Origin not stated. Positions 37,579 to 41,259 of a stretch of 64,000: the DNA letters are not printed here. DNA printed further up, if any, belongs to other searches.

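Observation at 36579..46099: ECF sigma/anti-sigma pair tightly linked to four secreted proteins built from LpoB/CsgG/TolB-N-like modules and beta-propellers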

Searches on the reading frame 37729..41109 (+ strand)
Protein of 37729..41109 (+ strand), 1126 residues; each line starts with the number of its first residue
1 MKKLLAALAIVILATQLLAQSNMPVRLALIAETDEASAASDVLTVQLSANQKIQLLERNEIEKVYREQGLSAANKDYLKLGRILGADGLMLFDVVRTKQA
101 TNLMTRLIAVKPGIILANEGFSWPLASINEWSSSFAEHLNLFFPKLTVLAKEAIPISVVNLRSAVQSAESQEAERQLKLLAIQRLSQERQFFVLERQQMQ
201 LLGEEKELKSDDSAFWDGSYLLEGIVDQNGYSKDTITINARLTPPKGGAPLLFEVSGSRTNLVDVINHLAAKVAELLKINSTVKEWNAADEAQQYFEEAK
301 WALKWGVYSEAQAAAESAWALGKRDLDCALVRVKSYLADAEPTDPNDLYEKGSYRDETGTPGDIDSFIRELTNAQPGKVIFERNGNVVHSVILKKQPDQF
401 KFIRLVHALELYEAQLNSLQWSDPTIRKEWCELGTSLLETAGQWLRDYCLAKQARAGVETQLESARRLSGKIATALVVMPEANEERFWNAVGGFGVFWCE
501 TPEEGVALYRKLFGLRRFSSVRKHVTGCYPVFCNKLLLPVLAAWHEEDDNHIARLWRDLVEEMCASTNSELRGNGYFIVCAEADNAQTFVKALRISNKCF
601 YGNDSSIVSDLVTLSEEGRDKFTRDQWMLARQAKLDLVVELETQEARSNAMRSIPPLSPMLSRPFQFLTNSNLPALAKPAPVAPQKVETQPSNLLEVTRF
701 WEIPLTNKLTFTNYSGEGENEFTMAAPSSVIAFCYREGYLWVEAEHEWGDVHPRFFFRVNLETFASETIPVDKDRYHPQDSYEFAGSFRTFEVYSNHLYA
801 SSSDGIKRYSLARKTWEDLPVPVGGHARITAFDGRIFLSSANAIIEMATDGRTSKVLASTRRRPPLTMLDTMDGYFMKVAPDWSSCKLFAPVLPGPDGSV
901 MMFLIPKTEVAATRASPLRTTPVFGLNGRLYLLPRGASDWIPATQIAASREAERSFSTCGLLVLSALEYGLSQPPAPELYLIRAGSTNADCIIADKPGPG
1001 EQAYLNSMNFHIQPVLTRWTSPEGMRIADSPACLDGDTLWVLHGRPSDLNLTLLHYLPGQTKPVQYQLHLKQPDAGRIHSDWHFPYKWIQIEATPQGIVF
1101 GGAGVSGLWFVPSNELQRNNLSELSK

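Call 5: search_protein_families(library=pfam, proteins=[window:37729-41109:+], max_evalue=1)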
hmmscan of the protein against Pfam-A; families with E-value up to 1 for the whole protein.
window:37729-41109:+ (1126 aa): 1 family
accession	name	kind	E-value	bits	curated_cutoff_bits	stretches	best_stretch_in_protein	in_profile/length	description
PF03783.19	CsgG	-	6.6e-08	32.6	20.8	2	149-209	5-72/210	Curli production assembly/transport component CsgG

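Call 6: search_protein_families(library=ncbifam, proteins=[window:37729-41109:+], max_evalue=1)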
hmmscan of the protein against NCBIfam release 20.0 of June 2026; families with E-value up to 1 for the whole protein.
window:37729-41109:+ (1126 aa): 1 family
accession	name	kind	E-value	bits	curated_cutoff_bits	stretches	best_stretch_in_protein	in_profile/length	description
NF053687.1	BamH_bt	equivalog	0.17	10.6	670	1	707-731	350-374/510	BamH family beta-barrel-assembly machinery protein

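Call 8: find_homologous_proteins(query=window:37729-41109:+)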
Query window:37729-41109:+ (1126 aa): 386 proteins with E <= 0.001 among 8000 candidates; the best 120 are listed.
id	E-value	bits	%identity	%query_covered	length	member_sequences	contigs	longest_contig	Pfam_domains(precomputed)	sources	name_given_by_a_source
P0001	0.0e+0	2591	100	100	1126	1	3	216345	PF03783.21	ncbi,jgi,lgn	ncbi:MAG: hypothetical protein ABSG80_03320 [Verrucomicrobiota bacterium]|jgi:hypothetical protein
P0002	0.0e+0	1541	64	99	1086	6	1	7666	PF03783.21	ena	-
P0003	0.0e+0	1538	64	98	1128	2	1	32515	PF03783.21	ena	-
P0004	0.0e+0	1519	73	82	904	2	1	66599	-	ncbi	ncbi:MAG: hypothetical protein ABSD57_00080 [Verrucomicrobiota bacterium]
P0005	0.0e+0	1263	55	98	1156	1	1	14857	PF03783.21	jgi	jgi:hypothetical protein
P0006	1.2e-294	998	56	75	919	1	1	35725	-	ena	-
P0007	1.1e-274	932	44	99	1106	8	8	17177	PF03783.21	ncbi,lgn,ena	-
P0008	5.3e-257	874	41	98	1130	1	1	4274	PF03783.21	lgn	-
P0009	1.7e-235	802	39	99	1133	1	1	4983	PF03783.21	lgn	-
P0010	3.0e-199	682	53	55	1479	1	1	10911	PF13405.13,PF13499.13,PF03783.21,PF13202.13,PF23564.2,PF00036.39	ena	-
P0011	9.5e-196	671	53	55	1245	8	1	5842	PF03783.21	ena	-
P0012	7.6e-195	668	52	55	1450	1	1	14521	PF13405.13,PF13499.13,PF03783.21,PF13202.13,PF23564.2,PF00036.39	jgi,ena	-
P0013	3.6e-192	659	52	55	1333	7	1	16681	PF03783.21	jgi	jgi:hypothetical protein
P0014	1.3e-191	657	53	54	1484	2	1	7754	PF13405.13,PF13499.13,PF03783.21,PF13202.13,PF00036.39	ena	-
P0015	1.2e-190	654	53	53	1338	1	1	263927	PF03783.21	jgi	jgi:hypothetical protein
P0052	5.3e-175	602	51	52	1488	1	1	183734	PF13405.13,PF13499.13,PF03783.21,PF13202.13,PF00036.39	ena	-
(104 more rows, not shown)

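Call 9: find_encoding_contigs(protein=P0003, flank=10000, max_places=3)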
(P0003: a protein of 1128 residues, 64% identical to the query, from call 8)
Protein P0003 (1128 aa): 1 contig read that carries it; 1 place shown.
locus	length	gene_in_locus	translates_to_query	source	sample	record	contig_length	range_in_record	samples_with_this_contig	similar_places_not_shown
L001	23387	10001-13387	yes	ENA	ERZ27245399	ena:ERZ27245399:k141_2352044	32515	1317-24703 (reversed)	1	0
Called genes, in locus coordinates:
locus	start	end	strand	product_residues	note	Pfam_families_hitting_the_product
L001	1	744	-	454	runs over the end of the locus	PF00072:Response_reg, PF01078:Mg_chelatase (faint), PF00158:Sigma54_activat, PF14532:Sigma54_activ_2, PF00004:AAA (faint), PF07728:AAA_5 (weak), PF25601:AAA_lid_14, PF02954:HTH_8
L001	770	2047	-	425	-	PF00989:PAS (weak), PF13188:PAS_8, PF13596:PAS_10 (faint), PF08448:PAS_4, PF13426:PAS_9, PF00512:HisKA (faint), PF02518:HATPase_c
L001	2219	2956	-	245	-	PF00005:ABC_tran, PF13304:AAA_21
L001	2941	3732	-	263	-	-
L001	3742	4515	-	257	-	PF13432:TPR_16 (weak), PF01476:LysM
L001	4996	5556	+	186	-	PF07638:Sigma70_ECF (weak), PF04542:Sigma70_r2, PF08281:Sigma70_r4_2, PF04545:Sigma70_r4, PF13384:HTH_23 (weak), PF13551:HTH_29 (faint)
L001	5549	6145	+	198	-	-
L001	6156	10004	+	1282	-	PF03783:CsgG (faint)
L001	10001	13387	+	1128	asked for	PF03783:CsgG (faint)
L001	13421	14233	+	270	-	-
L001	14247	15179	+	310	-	PF03783:CsgG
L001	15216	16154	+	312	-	PF03783:CsgG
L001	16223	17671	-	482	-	PF00361:Proton_antipo_M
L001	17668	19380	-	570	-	PF00361:Proton_antipo_M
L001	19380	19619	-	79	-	-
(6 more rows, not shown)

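Call 10: find_encoding_contigs(protein=P0007, flank=10000, max_places=3)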
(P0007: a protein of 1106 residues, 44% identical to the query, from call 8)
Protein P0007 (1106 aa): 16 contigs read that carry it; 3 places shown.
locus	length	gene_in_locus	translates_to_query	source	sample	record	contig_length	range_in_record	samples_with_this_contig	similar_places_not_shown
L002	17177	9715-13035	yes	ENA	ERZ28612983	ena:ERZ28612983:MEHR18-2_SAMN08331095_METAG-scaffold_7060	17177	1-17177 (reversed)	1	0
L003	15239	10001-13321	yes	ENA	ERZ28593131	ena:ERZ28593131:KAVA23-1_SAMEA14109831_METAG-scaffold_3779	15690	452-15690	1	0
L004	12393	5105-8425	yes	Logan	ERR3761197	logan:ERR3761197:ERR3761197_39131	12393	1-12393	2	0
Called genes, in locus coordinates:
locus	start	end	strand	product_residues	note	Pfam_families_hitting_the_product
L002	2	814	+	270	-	?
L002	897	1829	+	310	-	PF22701:Mala_s_1-like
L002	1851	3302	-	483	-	PF07394:DUF1501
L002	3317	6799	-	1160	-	PF00034:Cytochrom_C (faint), PF07635:PSCyt1, PF07583:PSCyt2, PF00754:F5_F8_type_C (weak), PF22633:F5_F8_type_C_2, PF07587:PSD1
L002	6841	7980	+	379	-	PF01112:Asparaginase_2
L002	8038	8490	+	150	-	-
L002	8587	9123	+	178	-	PF07638:Sigma70_ECF (weak), PF04542:Sigma70_r2, PF08281:Sigma70_r4_2, PF04545:Sigma70_r4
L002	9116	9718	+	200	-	-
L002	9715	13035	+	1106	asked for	PF03783:CsgG (faint)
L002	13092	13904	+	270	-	-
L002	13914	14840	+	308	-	PF03783:CsgG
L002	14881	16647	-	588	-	PF00034:Cytochrom_C, PF13442:Cytochrome_CBB3, PF07995:GSDH, PF22807:TrAA12 (faint)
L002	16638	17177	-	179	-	?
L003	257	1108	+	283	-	PF22633:F5_F8_type_C_2 (weak)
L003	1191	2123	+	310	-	PF22701:Mala_s_1-like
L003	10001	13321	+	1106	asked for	PF03783:CsgG (faint)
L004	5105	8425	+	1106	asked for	PF03783:CsgG (faint)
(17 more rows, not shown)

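Call 12: find_encoding_contigs(protein=P0015, flank=10000, max_places=2)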
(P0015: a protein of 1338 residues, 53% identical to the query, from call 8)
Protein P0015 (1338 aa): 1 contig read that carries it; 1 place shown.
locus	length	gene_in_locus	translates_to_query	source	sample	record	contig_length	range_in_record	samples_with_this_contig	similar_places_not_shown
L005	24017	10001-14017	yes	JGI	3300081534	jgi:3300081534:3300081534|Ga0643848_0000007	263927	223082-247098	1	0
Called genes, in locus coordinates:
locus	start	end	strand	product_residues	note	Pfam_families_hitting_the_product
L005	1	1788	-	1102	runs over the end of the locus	PF00176:SNF2-rel_dom, PF00271:Helicase_C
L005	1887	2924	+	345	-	PF01118:Semialdhyde_dh, PF02774:Semialdhyde_dhC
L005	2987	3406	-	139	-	PF02472:ExbD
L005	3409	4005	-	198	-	PF01618:MotA_ExbB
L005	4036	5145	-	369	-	-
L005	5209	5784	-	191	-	PF03358:FMN_red (weak), PF12724:Flavodoxin_5 (weak), PF00258:Flavodoxin_1 (weak)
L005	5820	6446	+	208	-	PF02390:Methyltransf_4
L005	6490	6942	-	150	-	PF04020:Phage_holin_4_2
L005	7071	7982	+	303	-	PF01731:Arylesterase (faint), PF08450:SGL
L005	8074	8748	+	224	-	-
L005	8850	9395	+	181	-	PF07638:Sigma70_ECF, PF04542:Sigma70_r2, PF08281:Sigma70_r4_2, PF04545:Sigma70_r4, PF13384:HTH_23 (weak)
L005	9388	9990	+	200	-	-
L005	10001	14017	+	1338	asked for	PF03783:CsgG (faint)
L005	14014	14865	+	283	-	-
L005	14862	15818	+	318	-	PF03783:CsgG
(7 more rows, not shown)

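Call 13: find_encoding_contigs(protein=P0052, flank=10000, max_places=2)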
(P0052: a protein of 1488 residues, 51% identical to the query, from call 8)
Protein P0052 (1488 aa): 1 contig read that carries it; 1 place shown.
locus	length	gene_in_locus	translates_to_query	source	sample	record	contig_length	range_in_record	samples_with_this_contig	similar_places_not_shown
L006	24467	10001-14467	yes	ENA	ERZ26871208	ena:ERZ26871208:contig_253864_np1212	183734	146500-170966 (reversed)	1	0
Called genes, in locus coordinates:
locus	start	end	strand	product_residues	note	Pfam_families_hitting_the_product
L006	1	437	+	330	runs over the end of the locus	PF00132:Hexapep (faint), PF25087:GMPPB_C (faint)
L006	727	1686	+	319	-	PF19307:SrpI-like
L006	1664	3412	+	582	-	PF00155:Aminotran_1_2, PF00266:Aminotran_5, PF01053:Cys_Met_Meta_PP (weak), PF01041:DegT_DnrJ_EryC1 (weak)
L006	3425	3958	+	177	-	PF00581:Rhodanese, PF11127:YgaP-like_TM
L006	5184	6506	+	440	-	PF17167:Glyco_hydro_94 (weak)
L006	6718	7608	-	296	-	PF11604:CusF_Ec, PF02630:SCO1-SenC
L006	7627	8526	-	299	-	PF17957:Big_7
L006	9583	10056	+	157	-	-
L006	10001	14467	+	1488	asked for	PF03783:CsgG (faint), PF00036:EF-hand_1 (faint), PF13202:EF-hand_5 (faint), PF13405:EF-hand_6 (faint), PF13499:EF-hand_7 (weak)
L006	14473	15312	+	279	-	-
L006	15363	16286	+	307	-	PF03783:CsgG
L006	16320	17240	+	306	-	PF03783:CsgG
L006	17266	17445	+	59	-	-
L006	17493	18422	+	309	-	PF03783:CsgG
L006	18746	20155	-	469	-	-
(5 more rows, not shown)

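Call 15: search_solved_structures(query=window:37729-41109:+, max_evalue=10)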
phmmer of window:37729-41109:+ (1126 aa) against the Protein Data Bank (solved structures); distinct sequences matched with E-value up to 10: 0.

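Call 45: predict_structure(alignment_id=A2)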
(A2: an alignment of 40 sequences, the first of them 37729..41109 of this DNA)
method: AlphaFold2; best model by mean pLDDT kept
length: 1126 residues; sequences in the alignment: 40
mean_pLDDT: 79.1   pTM: 0.49
mean pLDDT of the five models: 79.1, 77.6, 77.5, 76.9, 76.7
residues with pLDDT >= 90: 392; 70-90: 476; 50-70: 137; < 50: 121
segments of 3 or more residues with pLDDT < 50: 17-21, 279-286, 528-538, 647-691, 713-723, 778-785, 883-885, 909-924, 1123-1126
pLDDT, mean of each block of 10 residues (from residue 1): 77 55 81 91 92 88 70 68 88 89 91 84 92 92 84 76 86 87 84 64 55 62 89 90 82 89 88 74 54 88 84 88 90 96 81 79 85 83 75 88 97 86 83 95 91 89 97 92 86 92 93 87 63 47 86 89 91 90 83 86 65 74 70 52 47 36 32 37 35 79 71 46 63 92 80 86 91 59 52 93 88 92 86 93 93 93 92 78 62 93 73 38 64 94 88 76 80 75 92 89 81 85 89 91 83 92 91 61 67 94 85 81 47
secondary structure, 60 per line:
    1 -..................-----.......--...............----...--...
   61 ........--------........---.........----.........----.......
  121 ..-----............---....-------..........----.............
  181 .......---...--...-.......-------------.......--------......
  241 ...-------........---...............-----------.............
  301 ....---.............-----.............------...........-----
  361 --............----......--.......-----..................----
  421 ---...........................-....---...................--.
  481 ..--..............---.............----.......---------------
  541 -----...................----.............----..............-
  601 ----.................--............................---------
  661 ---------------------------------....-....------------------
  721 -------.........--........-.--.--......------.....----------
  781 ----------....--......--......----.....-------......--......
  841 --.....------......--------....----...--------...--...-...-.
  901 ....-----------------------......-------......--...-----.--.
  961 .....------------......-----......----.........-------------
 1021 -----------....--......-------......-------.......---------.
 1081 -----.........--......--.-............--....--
elements in order (helices of 4 or more, strands of 3 or more residues): H2-19 E25-31 H34-48 E53-55 H58-68 H77-84 E88-96 E101-109 E114-122 H128-139 H143-146 E154-163 H168-187 E191-193 H200-206 E220-226 E235-243 E251-258 H262-276 H288-304 H308-320 H326-338 H345-348 E349-355 H363-374 E379-384 E387-393 H399-416 H424-450 H452-455 H459-477 H485-498 H502-514 H519-525 H546-564 H569-581 H586-599 H605-621 H624-651 E694-697 E699-702 E728-736 E739-746 E754-759 E766-770 E791-794 E797-802 E805-810 E815-819 E827-832 E835-840 E843-847 E854-859 H868-871 E876-878 E887-889 E892-894 E900-904 E928-933 E941-946 E949-951 E960-965 E978-983 E989-994 H999-1007 E1032-1035 E1038-1043 E1051-1056 E1064-1070 E1089-1094 E1097-1102 E1107-1112 H1113-1118 H1121-1124
